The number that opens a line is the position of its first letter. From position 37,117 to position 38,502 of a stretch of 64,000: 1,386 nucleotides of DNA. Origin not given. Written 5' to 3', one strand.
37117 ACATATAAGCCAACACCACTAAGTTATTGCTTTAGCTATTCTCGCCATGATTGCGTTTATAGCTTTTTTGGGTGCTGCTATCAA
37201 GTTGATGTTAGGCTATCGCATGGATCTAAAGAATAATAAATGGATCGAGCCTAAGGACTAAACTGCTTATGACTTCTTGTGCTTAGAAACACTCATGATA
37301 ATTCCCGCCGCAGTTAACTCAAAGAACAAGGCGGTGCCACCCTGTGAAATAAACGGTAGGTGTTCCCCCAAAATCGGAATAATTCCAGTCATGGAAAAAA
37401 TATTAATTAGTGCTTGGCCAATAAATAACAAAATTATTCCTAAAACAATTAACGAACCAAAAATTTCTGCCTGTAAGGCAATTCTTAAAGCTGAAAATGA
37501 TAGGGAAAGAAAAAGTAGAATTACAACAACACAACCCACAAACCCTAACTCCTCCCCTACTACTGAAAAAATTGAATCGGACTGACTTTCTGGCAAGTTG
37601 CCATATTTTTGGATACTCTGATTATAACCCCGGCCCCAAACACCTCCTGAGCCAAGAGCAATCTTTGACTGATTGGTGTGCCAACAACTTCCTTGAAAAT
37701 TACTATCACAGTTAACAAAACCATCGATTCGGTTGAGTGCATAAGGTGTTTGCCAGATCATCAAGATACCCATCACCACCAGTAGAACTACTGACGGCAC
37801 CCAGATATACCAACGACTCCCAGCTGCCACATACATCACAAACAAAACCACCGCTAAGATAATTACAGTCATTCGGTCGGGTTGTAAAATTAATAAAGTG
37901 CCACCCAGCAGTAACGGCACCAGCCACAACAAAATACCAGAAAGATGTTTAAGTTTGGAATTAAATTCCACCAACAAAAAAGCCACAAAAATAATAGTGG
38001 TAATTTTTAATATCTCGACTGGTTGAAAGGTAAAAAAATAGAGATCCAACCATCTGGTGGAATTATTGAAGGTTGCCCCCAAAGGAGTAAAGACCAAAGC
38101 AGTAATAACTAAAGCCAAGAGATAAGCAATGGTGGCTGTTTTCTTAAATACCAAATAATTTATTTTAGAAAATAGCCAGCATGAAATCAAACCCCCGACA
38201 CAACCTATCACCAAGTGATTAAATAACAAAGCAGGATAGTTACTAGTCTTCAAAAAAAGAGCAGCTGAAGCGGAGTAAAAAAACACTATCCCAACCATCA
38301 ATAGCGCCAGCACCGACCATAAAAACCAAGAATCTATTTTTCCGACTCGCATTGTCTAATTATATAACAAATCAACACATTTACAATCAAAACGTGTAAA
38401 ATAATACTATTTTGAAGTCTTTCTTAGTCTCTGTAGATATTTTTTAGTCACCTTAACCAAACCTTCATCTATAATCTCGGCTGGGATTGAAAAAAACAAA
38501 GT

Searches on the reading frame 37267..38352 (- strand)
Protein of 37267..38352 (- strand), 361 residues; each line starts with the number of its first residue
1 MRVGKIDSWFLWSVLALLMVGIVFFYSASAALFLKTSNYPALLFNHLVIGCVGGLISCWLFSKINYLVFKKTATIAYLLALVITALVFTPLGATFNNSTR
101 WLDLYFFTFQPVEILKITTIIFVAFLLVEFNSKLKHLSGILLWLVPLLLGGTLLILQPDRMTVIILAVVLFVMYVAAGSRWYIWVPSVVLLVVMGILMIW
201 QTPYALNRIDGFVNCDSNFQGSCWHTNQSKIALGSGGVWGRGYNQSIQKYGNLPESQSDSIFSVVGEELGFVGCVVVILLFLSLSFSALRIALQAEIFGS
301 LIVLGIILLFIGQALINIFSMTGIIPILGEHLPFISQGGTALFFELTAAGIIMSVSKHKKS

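Call 27: search_protein_families(library=pfam, proteins=[window:37267-38352:-], max_evalue=0.001)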
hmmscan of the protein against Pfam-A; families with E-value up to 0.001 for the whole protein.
window:37267-38352:- (361 aa): 1 family
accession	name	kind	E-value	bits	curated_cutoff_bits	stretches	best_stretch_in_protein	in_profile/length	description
PF01098.24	FTSW_RODA_SPOVE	-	4.1e-78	263.3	26.4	1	10-360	3-355/356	Cell cycle protein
